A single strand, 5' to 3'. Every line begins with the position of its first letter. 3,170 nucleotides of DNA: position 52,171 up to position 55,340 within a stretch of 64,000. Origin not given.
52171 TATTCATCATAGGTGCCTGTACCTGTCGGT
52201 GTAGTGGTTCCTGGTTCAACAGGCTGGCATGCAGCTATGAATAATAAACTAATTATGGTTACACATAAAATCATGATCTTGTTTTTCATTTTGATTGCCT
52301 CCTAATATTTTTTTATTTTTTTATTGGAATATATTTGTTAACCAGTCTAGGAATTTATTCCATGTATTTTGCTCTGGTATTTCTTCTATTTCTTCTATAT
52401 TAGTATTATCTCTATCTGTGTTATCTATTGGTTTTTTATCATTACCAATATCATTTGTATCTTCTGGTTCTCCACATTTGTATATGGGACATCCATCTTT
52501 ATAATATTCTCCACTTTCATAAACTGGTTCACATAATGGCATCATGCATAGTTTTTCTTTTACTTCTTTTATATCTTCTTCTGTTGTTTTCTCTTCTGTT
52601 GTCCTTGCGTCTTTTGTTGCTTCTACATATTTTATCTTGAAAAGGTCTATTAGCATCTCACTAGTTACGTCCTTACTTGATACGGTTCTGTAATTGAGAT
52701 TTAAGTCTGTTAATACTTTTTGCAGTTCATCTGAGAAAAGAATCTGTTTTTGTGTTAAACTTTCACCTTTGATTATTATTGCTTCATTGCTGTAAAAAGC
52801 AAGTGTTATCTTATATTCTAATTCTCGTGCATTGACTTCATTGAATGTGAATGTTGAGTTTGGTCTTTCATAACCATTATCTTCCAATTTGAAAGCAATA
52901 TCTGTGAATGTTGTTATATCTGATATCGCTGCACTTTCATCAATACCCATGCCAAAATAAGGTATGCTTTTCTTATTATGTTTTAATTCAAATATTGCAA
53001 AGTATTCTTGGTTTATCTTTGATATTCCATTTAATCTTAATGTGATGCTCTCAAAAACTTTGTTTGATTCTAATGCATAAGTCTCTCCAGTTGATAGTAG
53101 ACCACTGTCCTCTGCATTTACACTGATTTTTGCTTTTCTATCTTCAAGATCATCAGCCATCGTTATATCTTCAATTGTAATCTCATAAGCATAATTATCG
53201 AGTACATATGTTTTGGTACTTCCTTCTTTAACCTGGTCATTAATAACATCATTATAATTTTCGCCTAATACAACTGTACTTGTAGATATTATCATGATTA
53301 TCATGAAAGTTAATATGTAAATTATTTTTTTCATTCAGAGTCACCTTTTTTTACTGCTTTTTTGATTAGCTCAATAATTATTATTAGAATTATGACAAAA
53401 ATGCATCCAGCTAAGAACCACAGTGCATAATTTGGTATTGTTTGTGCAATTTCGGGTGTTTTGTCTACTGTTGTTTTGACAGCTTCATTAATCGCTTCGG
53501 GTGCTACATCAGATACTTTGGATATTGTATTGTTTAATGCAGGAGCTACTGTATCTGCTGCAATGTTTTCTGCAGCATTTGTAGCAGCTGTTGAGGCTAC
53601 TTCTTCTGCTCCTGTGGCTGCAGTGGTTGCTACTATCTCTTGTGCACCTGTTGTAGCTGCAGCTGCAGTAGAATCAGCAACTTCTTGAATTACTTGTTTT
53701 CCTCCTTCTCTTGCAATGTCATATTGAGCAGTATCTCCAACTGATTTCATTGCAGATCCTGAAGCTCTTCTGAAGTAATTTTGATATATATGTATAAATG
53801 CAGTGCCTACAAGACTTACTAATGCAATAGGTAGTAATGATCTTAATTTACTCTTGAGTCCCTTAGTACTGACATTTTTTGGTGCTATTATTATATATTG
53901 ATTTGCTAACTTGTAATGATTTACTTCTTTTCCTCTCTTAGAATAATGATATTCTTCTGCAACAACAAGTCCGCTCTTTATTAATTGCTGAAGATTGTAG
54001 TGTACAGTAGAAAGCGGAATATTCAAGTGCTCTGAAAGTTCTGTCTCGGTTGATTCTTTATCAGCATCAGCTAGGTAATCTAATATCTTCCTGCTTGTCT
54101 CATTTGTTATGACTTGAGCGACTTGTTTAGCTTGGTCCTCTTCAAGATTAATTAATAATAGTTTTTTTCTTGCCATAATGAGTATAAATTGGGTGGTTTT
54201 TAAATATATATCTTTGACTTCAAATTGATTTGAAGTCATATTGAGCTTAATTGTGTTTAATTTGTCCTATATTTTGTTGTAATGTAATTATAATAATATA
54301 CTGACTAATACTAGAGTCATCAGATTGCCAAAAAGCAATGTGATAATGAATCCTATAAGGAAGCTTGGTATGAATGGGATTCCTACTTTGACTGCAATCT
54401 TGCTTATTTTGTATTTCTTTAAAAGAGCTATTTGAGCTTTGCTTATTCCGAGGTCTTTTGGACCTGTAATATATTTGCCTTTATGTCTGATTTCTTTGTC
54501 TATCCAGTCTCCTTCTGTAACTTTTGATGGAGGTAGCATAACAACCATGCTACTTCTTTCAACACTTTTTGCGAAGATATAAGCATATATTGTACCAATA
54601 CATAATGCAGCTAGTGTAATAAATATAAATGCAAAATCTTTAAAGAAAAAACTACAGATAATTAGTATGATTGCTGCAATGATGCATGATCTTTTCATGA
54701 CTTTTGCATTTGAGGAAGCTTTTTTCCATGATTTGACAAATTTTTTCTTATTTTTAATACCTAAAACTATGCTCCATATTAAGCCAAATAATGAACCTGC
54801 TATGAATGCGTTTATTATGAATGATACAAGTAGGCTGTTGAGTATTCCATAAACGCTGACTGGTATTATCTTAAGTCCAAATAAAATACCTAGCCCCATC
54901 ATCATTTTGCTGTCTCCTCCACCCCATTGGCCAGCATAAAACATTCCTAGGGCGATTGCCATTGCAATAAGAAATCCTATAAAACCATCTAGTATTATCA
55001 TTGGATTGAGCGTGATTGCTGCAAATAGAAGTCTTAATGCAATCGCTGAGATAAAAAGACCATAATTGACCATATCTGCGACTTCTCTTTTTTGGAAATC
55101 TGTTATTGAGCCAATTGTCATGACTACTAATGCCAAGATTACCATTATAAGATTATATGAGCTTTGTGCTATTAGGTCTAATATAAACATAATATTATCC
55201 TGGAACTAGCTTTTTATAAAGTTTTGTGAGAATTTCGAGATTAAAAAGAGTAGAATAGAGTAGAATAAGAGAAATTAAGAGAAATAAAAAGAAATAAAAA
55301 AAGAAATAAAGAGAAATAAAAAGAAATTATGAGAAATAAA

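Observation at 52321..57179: New Cys-rich module (C-x-xP-x-C-E-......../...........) shared by two secreted proteins flanking a prepilin peptidase and a membrane-tethered wHTH regulator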

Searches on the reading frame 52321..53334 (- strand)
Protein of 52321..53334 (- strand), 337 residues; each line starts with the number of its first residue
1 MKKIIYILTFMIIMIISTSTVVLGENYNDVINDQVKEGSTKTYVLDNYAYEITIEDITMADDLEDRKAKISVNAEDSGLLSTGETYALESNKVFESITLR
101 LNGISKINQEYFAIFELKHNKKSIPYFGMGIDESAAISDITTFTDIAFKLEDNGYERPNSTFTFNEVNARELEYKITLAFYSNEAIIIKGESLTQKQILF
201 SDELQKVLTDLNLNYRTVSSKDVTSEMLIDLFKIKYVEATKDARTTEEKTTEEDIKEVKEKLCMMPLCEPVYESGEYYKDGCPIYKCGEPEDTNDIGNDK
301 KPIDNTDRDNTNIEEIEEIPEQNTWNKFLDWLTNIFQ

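Call 3: search_protein_families(library=pfam, proteins=[window:52321-53334:-], max_evalue=1)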
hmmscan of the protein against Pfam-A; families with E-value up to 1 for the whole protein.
window:52321-53334:- (337 aa): 0 families

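Call 4: search_protein_families(library=ncbifam, proteins=[window:52321-53334:-], max_evalue=1)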
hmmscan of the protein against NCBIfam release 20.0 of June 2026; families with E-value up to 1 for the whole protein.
window:52321-53334:- (337 aa): 0 families

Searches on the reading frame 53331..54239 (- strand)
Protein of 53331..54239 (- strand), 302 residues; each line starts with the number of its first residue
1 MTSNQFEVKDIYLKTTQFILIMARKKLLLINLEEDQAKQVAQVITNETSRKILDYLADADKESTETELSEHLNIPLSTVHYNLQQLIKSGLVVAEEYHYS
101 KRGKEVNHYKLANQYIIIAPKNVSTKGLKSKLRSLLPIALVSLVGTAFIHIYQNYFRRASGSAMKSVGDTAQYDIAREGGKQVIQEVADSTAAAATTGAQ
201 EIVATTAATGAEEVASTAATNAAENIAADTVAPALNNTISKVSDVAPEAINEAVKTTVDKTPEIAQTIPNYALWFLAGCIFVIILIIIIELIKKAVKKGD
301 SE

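Call 3: search_protein_families(library=pfam, proteins=[window:53331-54239:-], max_evalue=1)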
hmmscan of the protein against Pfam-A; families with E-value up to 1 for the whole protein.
window:53331-54239:- (302 aa): 15 families
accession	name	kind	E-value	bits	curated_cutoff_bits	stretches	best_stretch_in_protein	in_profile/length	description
PF12840.13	HTH_20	-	1.4e-09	38.2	27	1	45-92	2-48/51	Helix-turn-helix domain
PF13412.12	HTH_24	-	1.7e-09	37.5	21.9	1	46-92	2-47/48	Winged helix-turn-helix DNA-binding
PF09339.16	HTH_IclR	-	3.1e-08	33.7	22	1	51-93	7-49/52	IclR helix-turn-helix domain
PF01022.26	HTH_5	-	7.5e-06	26.2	22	1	47-92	2-45/47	Bacterial regulatory protein, arsR family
PF12802.13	MarR_2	-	4e-05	24.1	27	1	52-95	10-53/61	MarR family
PF01978.25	TrmB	-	0.00023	21.4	25.6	1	60-96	20-56/68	Sugar-specific transcriptional regulator TrmB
PF25212.1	HVO_A0114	-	0.003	17.7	27.6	1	35-98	11-72/84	HVO_A0114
PF01325.25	Fe_dep_repress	-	0.0035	18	26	1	63-97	23-57/60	Iron dependent repressor, N-terminal DNA binding domain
PF13463.12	HTH_27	-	0.0041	17.8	22.2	1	55-102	11-58/68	Winged helix DNA-binding domain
PF21984.2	DnaD_N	-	0.005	17.4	27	1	63-114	36-86/101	DnaD N-terminal domain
PF04157.22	EAP30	-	0.0056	16.9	26.8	1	17-95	147-218/219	EAP30/Vps36 family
PF05331.17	DUF742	-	0.018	15.4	27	1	27-100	23-93/114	Protein of unknown function (DUF742)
PF25213.1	HVO_A0261_N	-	0.072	13.4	35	1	43-100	7-62/86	HVO_A0261 N-terminal domain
PF08279.18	HTH_11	-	0.077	13.3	25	1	50-92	3-45/55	HTH domain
PF24270.1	HTH_Cmi2_C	-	0.22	12.2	27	1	42-97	66-123/125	Cmi2, C-terminal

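Call 4: search_protein_families(library=ncbifam, proteins=[window:53331-54239:-], max_evalue=1)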
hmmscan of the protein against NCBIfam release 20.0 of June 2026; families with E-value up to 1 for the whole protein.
window:53331-54239:- (302 aa): 19 families
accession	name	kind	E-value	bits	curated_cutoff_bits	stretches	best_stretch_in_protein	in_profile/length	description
NF053606.1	Sta1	subfamily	3.2e-06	27.2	80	1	46-113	19-85/100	Sta1 family transcriptional regulator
NF040939.2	trans_reg_lrs14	equivalog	4.5e-06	26.6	90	1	46-113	20-87/103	Lrs14 family HTH-type transcriptional regulator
NF033788.1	HTH_metalloreg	subfamily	6.1e-06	26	55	1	39-95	3-58/77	metalloregulator ArsR/SmtB family transcription factor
TIGR04176.1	MarR_EPS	equivalog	2.3e-05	24.4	88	1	46-116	3-71/105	MarR family EPS-associated transcriptional regulator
NF033789.1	repress_SdpR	subfamily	0.0013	18.6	100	1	43-96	4-55/79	autorepressor SdpR family transcription factor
TIGR02702.1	SufR_cyano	equivalog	0.0015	18.3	178.8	1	48-160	2-112/208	iron-sulfur cluster biosynthesis transcriptional regulator SufR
NF041413.1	ArsR_Rv2640c_fam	equivalog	0.0016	18.8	155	1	49-96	44-92/118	Rv2640c family ArsR-like transcriptional regulator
NF047906.1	CdPbTransRegCmtR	equivalog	0.0059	16.5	150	1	32-112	6-78/104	Cd(II)/Pb(II)-sensing metalloregulatory transcriptional regulator CmtR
NF004910.0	PRK06266.1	equivalog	0.0076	15.4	180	1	37-109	18-86/185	transcription initiation factor E subunit alpha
NF053755.1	MsvR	equivalog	0.0079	15.9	220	1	39-104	5-68/236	transcriptional factor MsvR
NF053756.1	MreA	equivalog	0.026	14.3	100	1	39-114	9-83/110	MreA family transcriptional regulator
NF053660.1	ORF80_fam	equivalog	0.027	14.3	95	1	50-112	5-64/70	ORF80 family leucine zipper DNA-binding protein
TIGR04548.1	DnaD_Mollicutes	hypoth_equivalog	0.029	14.3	100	1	58-125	41-101/178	DnaD family protein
NF008601.2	PRK11569.1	equivalog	0.03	13.5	380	1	36-92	19-75/276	glyoxylate bypass operon transcriptional repressor IclR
TIGR01006.1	polys_exp_MPA1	subfamily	0.048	13.1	296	1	212-298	130-205/226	CspC family polysaccharide chain length determinant protein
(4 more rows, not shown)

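Call 77: find_related_loci(query=A6, collection=metagenome_contigs, flank=5000)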
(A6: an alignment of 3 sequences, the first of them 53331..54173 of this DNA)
Query A6 (280 aa) in metagenome_contigs; peptide patterns used: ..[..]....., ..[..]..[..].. (x = any residue, [..] = any of these).
239 stretches matched a pattern; 172 encode a relative of the query (tblastn E <= 1e-3); the best 80 are kept; 80 distinct loci.
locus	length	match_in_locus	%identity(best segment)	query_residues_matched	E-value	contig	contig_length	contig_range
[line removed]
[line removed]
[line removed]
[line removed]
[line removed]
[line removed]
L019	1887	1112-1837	42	1-270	3e-60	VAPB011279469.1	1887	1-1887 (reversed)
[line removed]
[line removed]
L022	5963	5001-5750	42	1-272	3e-56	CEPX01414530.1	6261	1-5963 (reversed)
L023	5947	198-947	42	1-272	3e-56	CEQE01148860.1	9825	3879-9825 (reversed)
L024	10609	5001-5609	43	1-263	2e-62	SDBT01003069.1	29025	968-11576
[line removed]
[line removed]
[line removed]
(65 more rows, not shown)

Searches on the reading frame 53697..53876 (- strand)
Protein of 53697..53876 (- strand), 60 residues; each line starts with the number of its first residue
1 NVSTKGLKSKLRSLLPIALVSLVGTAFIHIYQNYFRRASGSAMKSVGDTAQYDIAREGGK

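Call 84: search_protein_families(library=pfam, proteins=[window:53697-53876:-], max_evalue=10)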
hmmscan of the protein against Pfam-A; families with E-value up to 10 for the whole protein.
seq(60 aa): 0 families

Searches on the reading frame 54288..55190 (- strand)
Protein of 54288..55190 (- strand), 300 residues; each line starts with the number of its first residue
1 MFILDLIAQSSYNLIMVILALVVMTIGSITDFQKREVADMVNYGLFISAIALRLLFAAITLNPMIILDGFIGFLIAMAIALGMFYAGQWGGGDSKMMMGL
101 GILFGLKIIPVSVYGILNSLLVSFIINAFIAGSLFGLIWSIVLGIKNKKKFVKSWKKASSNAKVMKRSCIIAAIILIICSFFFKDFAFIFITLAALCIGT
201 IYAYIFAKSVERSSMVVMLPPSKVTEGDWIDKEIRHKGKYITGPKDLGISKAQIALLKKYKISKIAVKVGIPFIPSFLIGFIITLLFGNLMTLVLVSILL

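Call 3: search_protein_families(library=pfam, proteins=[window:54288-55190:-], max_evalue=1)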
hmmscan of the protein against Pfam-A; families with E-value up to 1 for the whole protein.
window:54288-55190:- (300 aa): 2 families
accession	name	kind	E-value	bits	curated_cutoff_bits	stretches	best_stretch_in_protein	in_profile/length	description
PF01478.23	Peptidase_A24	-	2.8e-10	41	26.5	1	19-136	2-99/104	Type IV leader peptidase family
PF06847.16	Arc_PepC_II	-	0.0018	19.2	29.9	1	257-289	59-92/93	Archaeal Peptidase A24 C-terminus Type II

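Call 4: search_protein_families(library=ncbifam, proteins=[window:54288-55190:-], max_evalue=1)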
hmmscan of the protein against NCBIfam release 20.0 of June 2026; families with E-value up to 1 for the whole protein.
window:54288-55190:- (300 aa): 2 families
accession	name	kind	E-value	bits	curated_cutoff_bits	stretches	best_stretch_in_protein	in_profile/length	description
NF040695.1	FlaK_Arch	equivalog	1.2e-11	44.6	330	1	17-154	3-142/230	preflagellin peptidase FlaK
NF007660.0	PRK10332.1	equivalog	0.1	13.1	86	0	14-41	15-42/107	prepilin-type N-terminal cleavage/methylation domain-containing protein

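Call 58: find_related_loci(query=window:54288-55190:-, collection=genome_contigs, flank=8000)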
Query window:54288-55190:- (300 aa) in genome_contigs; peptide patterns used: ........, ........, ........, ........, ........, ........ (x = any residue, [..] = any of these).
457 stretches matched a pattern; 5 encode a relative of the query (tblastn E <= 1e-3); 5 distinct loci.
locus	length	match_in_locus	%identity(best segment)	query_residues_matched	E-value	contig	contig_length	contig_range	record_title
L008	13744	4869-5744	60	8-299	5e-103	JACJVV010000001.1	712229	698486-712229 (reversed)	MAG: Candidatus Woesearchaeota archaeon isolate HK-STAS-Nano-4 HK-STAS-Nano-4_1, whole genome shotgun sequence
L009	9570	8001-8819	42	19-295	5e-61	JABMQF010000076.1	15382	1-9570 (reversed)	MAG: Candidatus Woesearchaeota archaeon isolate bin.595 k141_4096366, whole genome shotgun sequence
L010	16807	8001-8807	37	17-284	5e-51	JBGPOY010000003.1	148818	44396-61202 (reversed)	MAG: Candidatus Nanoarchaeia archaeon isolate OBJ2_061818_050_27 k141_2953924_length_148818_cov_10.9550, whole genome sh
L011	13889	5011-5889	50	4-297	4e-92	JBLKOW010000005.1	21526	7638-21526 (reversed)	MAG: Candidatus Woesearchaeota archaeon isolate MAG.4 NODE_7067_length_21526_cov_12.338897, whole genome shotgun sequenc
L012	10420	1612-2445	36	21-293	5e-41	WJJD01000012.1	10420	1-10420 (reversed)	MAG: Candidatus Woesearchaeota archaeon isolate Bin_274 k141_137228, whole genome shotgun sequence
